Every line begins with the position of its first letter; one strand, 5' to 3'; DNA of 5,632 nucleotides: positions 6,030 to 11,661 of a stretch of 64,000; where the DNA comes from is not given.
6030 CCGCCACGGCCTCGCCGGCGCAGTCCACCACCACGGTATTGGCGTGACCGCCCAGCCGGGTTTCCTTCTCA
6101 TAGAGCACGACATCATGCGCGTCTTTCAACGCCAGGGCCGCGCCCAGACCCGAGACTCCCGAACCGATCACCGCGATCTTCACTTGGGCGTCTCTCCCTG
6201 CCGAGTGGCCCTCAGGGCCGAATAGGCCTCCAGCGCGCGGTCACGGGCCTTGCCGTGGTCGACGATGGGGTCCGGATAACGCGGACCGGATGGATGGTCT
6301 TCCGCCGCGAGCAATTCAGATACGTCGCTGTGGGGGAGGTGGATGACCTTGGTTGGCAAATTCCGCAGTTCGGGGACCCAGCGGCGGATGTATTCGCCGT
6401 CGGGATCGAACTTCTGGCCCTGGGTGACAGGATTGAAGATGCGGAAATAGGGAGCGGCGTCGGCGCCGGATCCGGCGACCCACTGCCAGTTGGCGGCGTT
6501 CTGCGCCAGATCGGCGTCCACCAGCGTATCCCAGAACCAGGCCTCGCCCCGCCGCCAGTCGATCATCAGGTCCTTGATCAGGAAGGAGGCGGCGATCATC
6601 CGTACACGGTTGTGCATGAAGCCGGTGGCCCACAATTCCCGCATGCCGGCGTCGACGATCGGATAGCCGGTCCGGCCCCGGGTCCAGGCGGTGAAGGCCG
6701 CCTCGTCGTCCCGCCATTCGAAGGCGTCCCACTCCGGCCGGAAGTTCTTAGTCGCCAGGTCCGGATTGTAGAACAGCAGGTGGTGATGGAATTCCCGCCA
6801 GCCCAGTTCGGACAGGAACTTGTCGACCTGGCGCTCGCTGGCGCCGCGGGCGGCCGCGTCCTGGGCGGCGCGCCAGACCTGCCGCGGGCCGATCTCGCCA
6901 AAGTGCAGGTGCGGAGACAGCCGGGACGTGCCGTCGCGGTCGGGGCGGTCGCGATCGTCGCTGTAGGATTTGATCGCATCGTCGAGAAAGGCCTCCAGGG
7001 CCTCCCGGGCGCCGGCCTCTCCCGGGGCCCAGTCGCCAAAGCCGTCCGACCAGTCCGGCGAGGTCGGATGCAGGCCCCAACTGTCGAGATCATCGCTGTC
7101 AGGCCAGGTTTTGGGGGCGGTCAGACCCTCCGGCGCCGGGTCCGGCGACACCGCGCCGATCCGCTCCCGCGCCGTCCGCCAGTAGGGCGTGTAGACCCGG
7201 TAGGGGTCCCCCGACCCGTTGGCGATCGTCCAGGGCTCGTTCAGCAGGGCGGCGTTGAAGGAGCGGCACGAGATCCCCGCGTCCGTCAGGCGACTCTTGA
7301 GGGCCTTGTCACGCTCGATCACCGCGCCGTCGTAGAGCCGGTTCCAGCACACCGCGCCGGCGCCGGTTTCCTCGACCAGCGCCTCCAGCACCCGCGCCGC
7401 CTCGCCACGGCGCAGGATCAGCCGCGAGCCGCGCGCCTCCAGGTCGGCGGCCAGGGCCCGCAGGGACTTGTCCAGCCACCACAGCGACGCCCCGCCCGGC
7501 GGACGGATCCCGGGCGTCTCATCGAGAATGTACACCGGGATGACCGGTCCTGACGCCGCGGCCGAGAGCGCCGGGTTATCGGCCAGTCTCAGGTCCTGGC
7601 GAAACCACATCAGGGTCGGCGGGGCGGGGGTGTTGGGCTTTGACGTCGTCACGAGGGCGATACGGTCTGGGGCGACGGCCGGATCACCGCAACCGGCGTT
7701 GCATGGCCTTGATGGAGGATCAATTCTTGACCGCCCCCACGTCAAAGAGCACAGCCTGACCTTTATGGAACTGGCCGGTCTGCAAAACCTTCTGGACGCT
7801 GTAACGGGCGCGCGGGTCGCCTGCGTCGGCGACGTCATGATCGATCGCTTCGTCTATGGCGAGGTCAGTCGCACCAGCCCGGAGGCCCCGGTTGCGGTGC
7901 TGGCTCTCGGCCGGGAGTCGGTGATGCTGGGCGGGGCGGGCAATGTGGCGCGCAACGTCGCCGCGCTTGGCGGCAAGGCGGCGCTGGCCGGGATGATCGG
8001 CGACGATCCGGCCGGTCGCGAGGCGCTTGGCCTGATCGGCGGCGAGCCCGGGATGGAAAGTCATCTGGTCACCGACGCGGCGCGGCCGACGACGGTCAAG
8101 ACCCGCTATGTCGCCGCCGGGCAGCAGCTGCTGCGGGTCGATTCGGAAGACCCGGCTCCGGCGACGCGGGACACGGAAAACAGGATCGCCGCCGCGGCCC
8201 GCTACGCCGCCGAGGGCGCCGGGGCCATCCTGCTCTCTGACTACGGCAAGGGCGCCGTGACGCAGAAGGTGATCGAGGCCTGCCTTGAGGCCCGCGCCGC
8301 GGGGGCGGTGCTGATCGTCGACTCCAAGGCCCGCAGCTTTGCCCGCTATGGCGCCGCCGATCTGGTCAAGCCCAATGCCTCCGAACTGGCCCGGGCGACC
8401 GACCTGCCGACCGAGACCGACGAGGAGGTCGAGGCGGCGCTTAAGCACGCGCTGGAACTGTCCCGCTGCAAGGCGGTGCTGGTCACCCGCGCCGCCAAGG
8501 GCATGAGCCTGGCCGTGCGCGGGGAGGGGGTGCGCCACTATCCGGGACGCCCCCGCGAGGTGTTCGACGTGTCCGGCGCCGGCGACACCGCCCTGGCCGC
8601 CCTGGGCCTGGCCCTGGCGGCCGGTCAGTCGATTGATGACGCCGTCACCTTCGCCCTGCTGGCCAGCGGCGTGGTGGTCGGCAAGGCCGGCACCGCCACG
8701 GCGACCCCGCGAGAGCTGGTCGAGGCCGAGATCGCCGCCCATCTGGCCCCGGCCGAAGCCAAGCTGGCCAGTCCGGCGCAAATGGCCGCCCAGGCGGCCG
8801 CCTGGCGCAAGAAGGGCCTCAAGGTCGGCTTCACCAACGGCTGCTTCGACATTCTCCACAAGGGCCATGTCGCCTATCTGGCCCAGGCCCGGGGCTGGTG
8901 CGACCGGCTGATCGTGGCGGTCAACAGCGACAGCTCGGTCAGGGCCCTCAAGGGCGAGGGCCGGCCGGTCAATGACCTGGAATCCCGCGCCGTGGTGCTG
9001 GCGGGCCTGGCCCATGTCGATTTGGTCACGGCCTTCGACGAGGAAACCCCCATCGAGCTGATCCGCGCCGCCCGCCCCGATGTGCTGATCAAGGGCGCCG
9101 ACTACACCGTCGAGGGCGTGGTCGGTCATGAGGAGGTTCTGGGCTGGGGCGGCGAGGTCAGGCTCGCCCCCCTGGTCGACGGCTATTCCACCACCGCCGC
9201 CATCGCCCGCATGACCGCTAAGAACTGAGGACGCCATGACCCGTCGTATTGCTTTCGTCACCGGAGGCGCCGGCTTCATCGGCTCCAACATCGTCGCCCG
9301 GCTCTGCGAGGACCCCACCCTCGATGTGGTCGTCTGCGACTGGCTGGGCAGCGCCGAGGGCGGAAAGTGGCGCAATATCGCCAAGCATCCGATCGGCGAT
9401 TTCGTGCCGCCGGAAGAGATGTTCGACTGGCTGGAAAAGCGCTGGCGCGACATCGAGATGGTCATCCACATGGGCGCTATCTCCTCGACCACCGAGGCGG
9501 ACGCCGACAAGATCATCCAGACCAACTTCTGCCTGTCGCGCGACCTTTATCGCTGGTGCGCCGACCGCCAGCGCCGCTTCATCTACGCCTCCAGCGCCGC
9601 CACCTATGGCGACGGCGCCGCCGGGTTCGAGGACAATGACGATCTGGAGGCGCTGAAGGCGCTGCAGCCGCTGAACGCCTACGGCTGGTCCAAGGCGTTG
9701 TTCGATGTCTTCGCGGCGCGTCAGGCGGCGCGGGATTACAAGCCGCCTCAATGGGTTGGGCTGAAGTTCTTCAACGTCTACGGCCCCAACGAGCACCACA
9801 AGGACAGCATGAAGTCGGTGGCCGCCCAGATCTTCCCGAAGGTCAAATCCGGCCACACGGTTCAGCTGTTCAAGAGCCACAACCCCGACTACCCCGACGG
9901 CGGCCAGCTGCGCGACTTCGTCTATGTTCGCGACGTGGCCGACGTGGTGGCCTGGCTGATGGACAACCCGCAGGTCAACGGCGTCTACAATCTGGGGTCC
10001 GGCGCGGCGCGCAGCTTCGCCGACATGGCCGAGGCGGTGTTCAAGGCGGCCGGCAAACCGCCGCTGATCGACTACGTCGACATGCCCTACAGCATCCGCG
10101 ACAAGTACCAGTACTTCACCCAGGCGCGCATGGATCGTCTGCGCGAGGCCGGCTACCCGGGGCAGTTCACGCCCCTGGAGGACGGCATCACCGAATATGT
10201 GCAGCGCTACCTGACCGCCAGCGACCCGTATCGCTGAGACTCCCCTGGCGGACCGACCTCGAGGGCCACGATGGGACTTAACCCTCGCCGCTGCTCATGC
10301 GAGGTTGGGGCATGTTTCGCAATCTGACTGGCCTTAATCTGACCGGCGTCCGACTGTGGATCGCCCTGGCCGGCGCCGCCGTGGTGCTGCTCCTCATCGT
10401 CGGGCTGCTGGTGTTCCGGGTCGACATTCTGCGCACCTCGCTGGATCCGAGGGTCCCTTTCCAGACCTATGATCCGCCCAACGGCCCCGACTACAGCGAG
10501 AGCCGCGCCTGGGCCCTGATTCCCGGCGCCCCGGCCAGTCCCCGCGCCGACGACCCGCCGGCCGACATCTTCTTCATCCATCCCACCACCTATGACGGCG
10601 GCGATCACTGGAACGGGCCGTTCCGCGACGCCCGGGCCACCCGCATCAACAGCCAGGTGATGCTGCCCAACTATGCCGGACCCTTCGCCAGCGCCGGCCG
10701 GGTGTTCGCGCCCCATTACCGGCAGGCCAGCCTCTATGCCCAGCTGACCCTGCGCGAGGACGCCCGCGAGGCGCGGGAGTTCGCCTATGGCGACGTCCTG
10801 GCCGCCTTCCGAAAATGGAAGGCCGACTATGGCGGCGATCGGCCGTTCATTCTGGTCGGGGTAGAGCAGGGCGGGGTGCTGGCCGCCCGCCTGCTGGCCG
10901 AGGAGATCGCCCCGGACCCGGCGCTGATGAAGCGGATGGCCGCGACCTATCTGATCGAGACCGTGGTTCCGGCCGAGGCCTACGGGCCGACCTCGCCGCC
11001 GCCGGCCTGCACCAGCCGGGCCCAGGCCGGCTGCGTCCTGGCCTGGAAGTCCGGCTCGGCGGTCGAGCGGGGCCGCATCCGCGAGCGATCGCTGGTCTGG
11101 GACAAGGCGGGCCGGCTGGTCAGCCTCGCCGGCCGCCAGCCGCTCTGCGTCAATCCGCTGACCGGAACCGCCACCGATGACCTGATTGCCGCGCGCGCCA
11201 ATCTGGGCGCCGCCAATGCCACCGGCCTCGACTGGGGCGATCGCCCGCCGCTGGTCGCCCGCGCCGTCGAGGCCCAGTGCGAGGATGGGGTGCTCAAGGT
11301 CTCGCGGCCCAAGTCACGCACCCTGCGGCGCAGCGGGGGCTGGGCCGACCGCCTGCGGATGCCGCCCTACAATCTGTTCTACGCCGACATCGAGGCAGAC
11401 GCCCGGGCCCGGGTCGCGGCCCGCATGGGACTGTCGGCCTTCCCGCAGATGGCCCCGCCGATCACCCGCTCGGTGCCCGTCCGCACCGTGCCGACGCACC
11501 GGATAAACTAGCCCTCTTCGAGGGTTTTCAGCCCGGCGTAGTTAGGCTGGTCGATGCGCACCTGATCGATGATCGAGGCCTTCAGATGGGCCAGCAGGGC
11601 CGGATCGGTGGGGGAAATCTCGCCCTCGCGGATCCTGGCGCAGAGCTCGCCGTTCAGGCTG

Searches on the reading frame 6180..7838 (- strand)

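Call 68: search_protein_families(library=pfam, proteins=[window:6180-7838:-], max_evalue=0.0001)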
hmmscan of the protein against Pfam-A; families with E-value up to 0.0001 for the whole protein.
window:6180-7838:- (552 aa): 2 families
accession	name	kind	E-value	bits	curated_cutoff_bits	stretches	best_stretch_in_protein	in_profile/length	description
PF03441.19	FAD_binding_7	-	4.9e-89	297.6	27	1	341-540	1-202/203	FAD binding domain of DNA photolyase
PF00875.24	DNA_photolyase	-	3.2e-51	174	26.6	1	76-235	2-162/164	DNA photolyase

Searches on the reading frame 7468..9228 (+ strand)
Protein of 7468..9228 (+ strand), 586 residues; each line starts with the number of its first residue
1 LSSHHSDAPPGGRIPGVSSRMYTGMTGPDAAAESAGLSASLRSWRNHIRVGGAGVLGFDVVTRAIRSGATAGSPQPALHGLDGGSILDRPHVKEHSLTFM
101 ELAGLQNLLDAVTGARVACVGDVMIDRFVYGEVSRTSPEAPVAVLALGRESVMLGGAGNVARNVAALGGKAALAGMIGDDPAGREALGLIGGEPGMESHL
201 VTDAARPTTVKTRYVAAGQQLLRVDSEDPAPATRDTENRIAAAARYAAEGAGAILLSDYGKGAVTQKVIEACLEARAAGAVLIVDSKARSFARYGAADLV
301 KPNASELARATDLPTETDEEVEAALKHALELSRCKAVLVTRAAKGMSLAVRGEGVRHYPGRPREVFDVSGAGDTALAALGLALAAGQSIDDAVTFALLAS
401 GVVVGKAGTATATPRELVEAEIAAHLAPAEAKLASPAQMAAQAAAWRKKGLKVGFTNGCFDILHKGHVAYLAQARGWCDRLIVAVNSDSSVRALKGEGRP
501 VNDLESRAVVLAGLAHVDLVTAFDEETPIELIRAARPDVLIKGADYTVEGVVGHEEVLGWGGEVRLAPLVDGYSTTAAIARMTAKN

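Call 68: search_protein_families(library=pfam, proteins=[window:7468-9228:+], max_evalue=0.0001)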
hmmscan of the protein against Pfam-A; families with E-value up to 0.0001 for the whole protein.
window:7468-9228:+ (586 aa): 3 families
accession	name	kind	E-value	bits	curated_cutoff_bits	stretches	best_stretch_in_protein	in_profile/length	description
PF00294.29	PfkB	-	1.3e-37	130.2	25.8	1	116-414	3-300/302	pfkB family carbohydrate kinase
PF01467.32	CTP_transf_like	-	3.7e-15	56.7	21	1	455-549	1-93/133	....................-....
PF08543.17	Phos_pyr_kin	-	8.9e-07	29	27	1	294-396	117-224/246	Phosphomethylpyrimidine kinase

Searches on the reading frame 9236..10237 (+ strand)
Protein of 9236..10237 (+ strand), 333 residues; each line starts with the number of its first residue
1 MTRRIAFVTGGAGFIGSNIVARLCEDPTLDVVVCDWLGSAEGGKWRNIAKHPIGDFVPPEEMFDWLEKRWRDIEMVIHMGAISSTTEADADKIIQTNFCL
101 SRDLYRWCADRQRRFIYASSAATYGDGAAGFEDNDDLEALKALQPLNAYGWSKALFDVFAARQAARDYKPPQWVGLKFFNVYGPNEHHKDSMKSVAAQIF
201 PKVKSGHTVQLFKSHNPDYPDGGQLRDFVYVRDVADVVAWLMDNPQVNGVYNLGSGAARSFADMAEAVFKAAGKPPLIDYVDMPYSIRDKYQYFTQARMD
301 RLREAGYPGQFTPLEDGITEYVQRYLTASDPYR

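Call 68: search_protein_families(library=pfam, proteins=[window:9236-10237:+], max_evalue=0.0001)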
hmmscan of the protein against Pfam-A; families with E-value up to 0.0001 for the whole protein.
window:9236-10237:+ (333 aa): 5 families
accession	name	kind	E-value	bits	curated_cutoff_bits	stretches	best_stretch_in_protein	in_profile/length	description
PF01370.27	Epimerase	-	6e-38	131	20.9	1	7-254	2-240/240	NAD dependent epimerase/dehydratase family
PF16363.11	GDP_Man_Dehyd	-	1.2e-16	61.6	27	1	7-274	1-268/332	GDP-mannose 4,6 dehydratase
PF01073.25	3Beta_HSD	-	1.8e-08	34.2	22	1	8-187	2-187/280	3-beta hydroxysteroid dehydrogenase/isomerase family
PF04321.23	RmlD_sub_bind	-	2.4e-08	33.9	27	1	8-275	5-234/287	RmlD substrate binding domain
PF07993.18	NAD_binding_4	-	1.4e-07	31.4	20.1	0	68-164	84-192/258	Male sterility protein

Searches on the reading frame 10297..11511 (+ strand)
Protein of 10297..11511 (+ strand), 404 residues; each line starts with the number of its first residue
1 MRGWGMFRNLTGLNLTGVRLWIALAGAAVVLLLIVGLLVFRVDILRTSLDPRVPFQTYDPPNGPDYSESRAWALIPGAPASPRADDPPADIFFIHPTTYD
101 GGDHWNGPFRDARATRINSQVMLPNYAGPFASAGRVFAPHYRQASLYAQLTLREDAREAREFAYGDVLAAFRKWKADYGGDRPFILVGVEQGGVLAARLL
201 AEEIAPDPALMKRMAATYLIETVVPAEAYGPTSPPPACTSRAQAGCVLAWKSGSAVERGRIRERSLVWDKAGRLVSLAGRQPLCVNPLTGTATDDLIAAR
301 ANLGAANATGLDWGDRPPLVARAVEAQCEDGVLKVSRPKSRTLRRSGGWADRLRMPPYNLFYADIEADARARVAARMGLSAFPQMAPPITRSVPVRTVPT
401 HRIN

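Call 3: search_protein_families(library=pfam, proteins=[window:10297-11511:+])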
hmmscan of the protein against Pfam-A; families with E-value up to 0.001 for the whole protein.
window:10297-11511:+ (404 aa): 1 family
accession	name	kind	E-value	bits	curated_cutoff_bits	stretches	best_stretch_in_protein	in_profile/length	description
PF11288.14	DUF3089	-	4.5e-60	203.2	23.4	1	89-292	1-206/207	Protein of unknown function (DUF3089)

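Call 21: search_protein_families(library=ncbifam, proteins=[window:10297-11511:+], max_evalue=0.01)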
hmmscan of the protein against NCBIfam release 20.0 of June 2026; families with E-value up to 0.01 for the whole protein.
window:10297-11511:+ (404 aa): 0 families

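Call 49: search_solved_structures(query=window:10297-11511:+, max_evalue=1)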
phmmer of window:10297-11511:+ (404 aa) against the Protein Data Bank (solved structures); distinct sequences matched with E-value up to 1: 0.
